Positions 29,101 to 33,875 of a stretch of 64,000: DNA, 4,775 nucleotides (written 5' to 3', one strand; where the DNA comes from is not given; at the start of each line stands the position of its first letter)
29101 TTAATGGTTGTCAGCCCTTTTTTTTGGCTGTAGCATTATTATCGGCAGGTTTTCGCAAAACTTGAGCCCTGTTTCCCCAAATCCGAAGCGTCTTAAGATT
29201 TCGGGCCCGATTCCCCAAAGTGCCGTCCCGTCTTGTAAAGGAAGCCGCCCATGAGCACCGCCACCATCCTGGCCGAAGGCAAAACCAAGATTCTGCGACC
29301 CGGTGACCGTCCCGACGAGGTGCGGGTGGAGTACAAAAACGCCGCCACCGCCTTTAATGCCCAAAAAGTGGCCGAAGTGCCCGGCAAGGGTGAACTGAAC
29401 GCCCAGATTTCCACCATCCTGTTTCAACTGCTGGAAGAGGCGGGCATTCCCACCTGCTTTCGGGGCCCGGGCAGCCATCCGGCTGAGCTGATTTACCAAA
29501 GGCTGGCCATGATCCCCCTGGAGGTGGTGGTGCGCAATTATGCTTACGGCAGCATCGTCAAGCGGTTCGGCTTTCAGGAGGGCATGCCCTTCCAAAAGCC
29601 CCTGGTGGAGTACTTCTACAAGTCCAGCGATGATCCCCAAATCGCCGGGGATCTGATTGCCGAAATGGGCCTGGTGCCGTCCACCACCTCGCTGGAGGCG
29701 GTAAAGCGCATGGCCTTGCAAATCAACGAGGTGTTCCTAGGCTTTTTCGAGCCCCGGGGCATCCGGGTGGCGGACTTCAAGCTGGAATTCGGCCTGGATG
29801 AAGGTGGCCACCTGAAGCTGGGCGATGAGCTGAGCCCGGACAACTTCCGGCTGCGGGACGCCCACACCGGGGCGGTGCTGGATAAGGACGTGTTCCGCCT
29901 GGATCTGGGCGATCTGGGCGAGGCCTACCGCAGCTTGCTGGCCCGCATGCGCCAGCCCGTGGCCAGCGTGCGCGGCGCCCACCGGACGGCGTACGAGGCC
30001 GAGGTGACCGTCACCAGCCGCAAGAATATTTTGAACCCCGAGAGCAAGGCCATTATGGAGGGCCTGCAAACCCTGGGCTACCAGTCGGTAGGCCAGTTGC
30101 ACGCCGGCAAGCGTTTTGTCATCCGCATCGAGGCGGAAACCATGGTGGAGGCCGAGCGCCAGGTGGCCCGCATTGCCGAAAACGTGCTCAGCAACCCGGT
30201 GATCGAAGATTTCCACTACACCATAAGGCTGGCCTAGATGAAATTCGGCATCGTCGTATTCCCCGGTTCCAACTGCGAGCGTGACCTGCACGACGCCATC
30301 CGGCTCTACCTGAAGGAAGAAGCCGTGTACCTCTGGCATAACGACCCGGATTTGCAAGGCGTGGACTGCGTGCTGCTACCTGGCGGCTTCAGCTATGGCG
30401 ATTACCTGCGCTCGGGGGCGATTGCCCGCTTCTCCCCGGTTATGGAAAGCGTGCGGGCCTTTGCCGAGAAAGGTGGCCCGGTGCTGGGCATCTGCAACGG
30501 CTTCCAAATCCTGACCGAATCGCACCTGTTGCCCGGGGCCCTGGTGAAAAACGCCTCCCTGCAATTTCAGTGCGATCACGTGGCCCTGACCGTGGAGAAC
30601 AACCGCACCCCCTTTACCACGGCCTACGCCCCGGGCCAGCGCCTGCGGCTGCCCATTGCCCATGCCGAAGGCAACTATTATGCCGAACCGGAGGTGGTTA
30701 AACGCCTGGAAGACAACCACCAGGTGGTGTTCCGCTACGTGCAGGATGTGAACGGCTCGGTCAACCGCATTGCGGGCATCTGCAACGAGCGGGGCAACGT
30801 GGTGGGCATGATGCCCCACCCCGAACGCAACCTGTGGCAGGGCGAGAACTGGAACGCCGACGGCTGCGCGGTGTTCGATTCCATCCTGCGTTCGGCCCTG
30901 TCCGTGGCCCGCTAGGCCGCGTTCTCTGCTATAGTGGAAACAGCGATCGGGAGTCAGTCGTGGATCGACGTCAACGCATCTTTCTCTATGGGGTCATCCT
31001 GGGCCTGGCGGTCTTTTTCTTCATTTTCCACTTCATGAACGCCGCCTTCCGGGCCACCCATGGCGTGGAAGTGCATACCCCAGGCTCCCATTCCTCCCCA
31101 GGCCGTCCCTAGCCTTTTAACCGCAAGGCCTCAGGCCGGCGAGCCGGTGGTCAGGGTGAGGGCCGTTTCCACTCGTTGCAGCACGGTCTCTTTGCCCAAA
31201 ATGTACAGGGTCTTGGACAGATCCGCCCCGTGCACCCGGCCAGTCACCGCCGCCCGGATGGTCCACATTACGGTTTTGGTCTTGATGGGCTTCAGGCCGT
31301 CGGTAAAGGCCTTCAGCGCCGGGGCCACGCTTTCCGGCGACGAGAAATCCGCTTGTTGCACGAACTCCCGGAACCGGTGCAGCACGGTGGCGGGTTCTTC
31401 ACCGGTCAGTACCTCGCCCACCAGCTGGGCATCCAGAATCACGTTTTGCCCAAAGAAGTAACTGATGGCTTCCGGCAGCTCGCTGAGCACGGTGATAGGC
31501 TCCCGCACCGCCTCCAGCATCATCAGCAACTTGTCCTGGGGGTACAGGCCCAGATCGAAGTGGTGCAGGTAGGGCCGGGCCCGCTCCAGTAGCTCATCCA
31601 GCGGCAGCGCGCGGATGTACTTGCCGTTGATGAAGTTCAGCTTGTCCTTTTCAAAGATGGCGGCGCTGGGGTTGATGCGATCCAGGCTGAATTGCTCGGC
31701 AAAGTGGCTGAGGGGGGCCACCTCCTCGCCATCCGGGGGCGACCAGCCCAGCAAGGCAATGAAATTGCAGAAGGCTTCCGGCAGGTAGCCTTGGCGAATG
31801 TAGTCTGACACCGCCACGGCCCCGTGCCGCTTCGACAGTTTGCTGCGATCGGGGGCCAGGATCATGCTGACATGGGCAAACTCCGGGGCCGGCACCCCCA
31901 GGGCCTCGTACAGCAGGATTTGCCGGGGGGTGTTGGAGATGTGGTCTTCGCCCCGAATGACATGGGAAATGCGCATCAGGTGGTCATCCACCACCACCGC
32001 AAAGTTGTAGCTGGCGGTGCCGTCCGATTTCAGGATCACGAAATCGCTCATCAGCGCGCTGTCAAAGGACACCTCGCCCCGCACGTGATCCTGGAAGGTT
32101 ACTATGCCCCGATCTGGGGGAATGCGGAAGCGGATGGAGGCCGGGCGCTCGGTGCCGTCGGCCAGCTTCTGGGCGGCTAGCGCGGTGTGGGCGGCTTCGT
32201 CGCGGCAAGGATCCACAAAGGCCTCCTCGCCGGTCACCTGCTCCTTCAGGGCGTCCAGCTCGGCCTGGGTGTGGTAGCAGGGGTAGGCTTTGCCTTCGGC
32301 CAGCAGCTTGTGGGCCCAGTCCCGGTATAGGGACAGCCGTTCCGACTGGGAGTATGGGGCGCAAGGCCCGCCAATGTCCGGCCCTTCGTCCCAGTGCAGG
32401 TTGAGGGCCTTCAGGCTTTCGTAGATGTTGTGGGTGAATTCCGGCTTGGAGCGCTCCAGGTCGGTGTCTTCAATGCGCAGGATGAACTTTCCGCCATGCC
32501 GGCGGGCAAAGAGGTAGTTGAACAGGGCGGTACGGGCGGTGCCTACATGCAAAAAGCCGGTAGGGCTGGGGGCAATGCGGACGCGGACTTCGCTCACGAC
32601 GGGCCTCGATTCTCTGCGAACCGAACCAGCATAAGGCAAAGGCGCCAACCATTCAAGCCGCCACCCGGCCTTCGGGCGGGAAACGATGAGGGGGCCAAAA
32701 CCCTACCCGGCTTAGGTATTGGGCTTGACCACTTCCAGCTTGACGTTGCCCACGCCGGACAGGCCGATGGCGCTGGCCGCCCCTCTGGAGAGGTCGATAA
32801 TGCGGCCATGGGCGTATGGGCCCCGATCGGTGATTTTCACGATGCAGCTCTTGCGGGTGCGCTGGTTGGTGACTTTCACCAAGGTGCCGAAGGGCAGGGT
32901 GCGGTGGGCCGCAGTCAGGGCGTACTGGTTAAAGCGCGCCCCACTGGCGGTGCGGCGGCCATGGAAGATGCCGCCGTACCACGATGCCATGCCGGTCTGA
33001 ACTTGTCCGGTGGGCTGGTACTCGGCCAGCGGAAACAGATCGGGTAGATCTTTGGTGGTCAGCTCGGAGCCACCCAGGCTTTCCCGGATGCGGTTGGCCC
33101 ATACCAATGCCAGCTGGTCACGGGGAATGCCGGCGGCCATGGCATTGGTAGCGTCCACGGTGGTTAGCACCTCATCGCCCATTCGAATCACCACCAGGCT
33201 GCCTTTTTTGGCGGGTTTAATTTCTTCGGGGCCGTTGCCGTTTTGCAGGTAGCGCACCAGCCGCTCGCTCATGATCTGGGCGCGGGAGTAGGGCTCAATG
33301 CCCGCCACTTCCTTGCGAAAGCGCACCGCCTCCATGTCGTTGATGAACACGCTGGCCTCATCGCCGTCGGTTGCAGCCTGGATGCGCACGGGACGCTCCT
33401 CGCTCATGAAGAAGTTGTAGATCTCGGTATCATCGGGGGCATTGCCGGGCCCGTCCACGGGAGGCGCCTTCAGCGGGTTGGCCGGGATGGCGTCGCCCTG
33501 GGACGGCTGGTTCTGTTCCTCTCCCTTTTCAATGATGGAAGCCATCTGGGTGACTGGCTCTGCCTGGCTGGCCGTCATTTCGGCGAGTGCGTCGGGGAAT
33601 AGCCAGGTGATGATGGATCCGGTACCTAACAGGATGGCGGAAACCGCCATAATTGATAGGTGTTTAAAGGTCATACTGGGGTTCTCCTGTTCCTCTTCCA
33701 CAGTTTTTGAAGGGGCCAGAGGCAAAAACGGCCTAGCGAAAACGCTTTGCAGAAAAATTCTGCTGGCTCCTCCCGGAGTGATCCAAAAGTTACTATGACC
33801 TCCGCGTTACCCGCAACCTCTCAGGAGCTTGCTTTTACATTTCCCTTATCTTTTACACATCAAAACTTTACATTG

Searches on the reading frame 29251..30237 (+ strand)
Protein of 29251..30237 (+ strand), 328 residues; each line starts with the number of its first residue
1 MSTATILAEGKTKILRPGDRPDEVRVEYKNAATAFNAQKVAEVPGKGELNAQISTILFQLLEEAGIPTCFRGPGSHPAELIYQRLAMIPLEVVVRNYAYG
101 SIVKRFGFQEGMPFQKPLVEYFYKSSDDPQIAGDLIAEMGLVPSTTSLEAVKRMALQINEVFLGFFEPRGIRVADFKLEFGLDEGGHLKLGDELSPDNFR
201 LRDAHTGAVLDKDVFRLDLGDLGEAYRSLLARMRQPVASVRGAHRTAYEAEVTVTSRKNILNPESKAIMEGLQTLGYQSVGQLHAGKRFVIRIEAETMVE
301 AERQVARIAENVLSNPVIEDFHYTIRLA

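Call 19: search_protein_families(library=pfam, proteins=[window:29251-30237:+], max_evalue=0.001)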
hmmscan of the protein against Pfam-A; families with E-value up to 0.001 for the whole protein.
window:29251-30237:+ (328 aa): 2 families
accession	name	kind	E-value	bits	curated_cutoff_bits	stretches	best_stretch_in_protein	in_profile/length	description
PF01259.24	SAICAR_synt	-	4.5e-60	203.7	20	1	7-231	2-231/233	SAICAR synthetase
PF02700.19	PurS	-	1.8e-20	73.3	22.2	1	250-325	2-77/77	Phosphoribosylformylglycinamidine (FGAM) synthase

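Call 34: find_related_loci(query=window:29251-30237:+, collection=genome_contigs, flank=10000)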
Query window:29251-30237:+ (328 aa) in genome_contigs; peptide patterns used: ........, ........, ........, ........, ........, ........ (x = any residue, [..] = any of these).
171 stretches matched a pattern; 21 encode a relative of the query (tblastn E <= 1e-3); 21 distinct loci.
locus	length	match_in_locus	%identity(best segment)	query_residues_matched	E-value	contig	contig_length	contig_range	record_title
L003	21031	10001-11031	38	7-325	1e-44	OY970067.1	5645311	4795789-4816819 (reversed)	MAG: uncultured candidate division NC10 bacterium isolate MFD01231.bin.c.1 genome assembly, chromosome: 1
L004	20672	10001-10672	34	6-235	3e-32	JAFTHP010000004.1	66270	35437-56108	MAG: Clostridia bacterium isolate RGIG3826 Roe_deer_Cecum-1__c43046, whole genome shotgun sequence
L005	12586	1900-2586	33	6-241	1e-30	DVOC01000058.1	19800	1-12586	MAG TPA_asm: Candidatus Fimimonas merdipullorum isolate ChiHjej12B11-7776 ChiHjej12B11M5__C249347_L19800_SRR6323174, who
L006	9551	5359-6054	34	1-238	1e-30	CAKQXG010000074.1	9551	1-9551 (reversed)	MAG: uncultured Clostridia bacterium isolate REFINED_METABAT215_TOP10_CONTIGS_1500_ASSEMBLY_K77_MERGED__Hadza_PheChl_Fib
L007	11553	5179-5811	34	2-213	4e-30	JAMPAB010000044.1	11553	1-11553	MAG: Corallococcus sp. isolate NALB_7811_3 Scaffold_#44__SCF_044___11553_bp, whole genome shotgun sequence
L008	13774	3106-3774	34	6-235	4e-30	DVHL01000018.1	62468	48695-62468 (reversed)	MAG TPA_asm: Candidatus Fimimonas gallinarum isolate CHK121-14286 CHK121__C177629_L62468_ERR2241889, whole genome shotgu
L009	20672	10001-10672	32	5-234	1e-29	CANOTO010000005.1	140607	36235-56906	MAG TPA_asm: uncultured Clostridia bacterium isolate SRR15604565_bin.18_metawrap_v1.3_MAG genome assembly, contig: NODE.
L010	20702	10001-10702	32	6-246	1e-29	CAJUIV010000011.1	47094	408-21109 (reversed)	MAG TPA_asm: uncultured Christensenellaceae bacterium isolate MGBC143961 genome assembly, contig: MGBC143961.11, whole g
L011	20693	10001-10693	33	5-241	7e-30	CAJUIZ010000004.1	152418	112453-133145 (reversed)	MAG TPA_asm: uncultured Christensenellaceae bacterium isolate MGBC153675 genome assembly, contig: MGBC153675.4, whole ge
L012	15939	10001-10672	33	5-234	3e-29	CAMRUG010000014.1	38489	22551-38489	MAG TPA_asm: uncultured Clostridia bacterium isolate SRR13573575_bin.43_metawrap_v1.3_MAG genome assembly, contig: NODE.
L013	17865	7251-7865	37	1-206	4e-29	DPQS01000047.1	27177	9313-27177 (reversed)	MAG TPA_asm: Clostridiales bacterium isolate UBA11477 contig_17506, whole genome shotgun sequence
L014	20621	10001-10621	32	6-213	7e-29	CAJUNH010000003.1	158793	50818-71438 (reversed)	MAG TPA_asm: uncultured Christensenellaceae bacterium isolate MGBC160019 genome assembly, contig: MGBC160019.3, whole ge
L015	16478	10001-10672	32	6-235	7e-29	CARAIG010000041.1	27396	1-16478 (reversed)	MAG TPA_asm: uncultured Eubacteriales bacterium isolate MGBC159553 genome assembly, contig: MGBC159553.41, whole genome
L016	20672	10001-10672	32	6-235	4e-28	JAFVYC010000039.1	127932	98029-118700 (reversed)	MAG: Clostridia bacterium isolate RGIG5500 Sheep_Colon.Co__c3096457, whole genome shotgun sequence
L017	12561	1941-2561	34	6-213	1e-27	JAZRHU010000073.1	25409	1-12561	MAG: Candidatus Fimimonas sp. isolate T1900045479_YK20190173.MAGScoT_cleanbin_000011 SGB_7301_k141_2409386, whole genome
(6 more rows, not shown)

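Call 58: find_encoding_contigs(protein=window:29251-30237:+, flank=3000, max_places=4)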
Protein window:29251-30237:+ (328 aa): 2 contigs read that carry it; 1 place shown.
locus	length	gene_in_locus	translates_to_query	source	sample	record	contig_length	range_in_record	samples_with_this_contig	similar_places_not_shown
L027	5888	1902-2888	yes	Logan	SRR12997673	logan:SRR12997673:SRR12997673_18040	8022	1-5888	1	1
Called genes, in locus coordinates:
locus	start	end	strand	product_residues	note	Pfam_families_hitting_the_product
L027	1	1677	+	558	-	?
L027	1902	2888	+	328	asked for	PF01259:SAICAR_synt, PF02700:PurS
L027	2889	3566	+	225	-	PF07685:GATase_3, PF13507:GATase_5, PF01965:DJ-1_PfpI (weak)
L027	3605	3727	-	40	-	-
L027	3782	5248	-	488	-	PF00749:tRNA-synt_1c, PF19269:Anticodon_2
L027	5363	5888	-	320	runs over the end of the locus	PF03330:DPBB_1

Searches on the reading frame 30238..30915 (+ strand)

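Call 19: search_protein_families(library=pfam, proteins=[window:30238-30915:+], max_evalue=0.001)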
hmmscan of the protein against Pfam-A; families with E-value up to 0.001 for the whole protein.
window:30238-30915:+ (225 aa): 4 families
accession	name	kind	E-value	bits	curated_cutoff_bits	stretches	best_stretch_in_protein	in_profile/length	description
PF13507.12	GATase_5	-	6.9e-39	133.9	27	1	4-201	5-234/260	CobB/CobQ-like glutamine amidotransferase domain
PF07685.20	GATase_3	-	8.1e-10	39.1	27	1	26-95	23-91/196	CobB/CobQ-like glutamine amidotransferase domain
PF01965.30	DJ-1_PfpI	-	1.2e-07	32.2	26.6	1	40-100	60-115/165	DJ-1/PfpI family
PF00117.34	GATase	-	5.6e-05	23.3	22.8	1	39-96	40-89/190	Glutamine amidotransferase class-I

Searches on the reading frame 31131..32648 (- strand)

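Call 19: search_protein_families(library=pfam, proteins=[window:31131-32648:-], max_evalue=0.001)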
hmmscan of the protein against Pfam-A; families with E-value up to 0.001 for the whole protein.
window:31131-32648:- (505 aa): 2 families
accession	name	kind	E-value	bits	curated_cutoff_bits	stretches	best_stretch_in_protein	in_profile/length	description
PF00749.27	tRNA-synt_1c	-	2e-95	319.8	23.4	1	20-338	1-313/314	tRNA synthetases class I (E and Q), catalytic domain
PF19269.4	Anticodon_2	-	1.9e-21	77.4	23.6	1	352-497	1-141/141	Anticodon binding domain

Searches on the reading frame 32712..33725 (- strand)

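Call 19: search_protein_families(library=pfam, proteins=[window:32712-33725:-], max_evalue=0.001)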
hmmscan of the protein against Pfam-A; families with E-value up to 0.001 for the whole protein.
window:32712-33725:- (337 aa): 1 family
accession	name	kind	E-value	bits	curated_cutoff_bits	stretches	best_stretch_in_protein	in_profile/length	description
PF03330.24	DPBB_1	-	7.5e-24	84.2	28.8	1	243-331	2-82/83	Lytic transglycolase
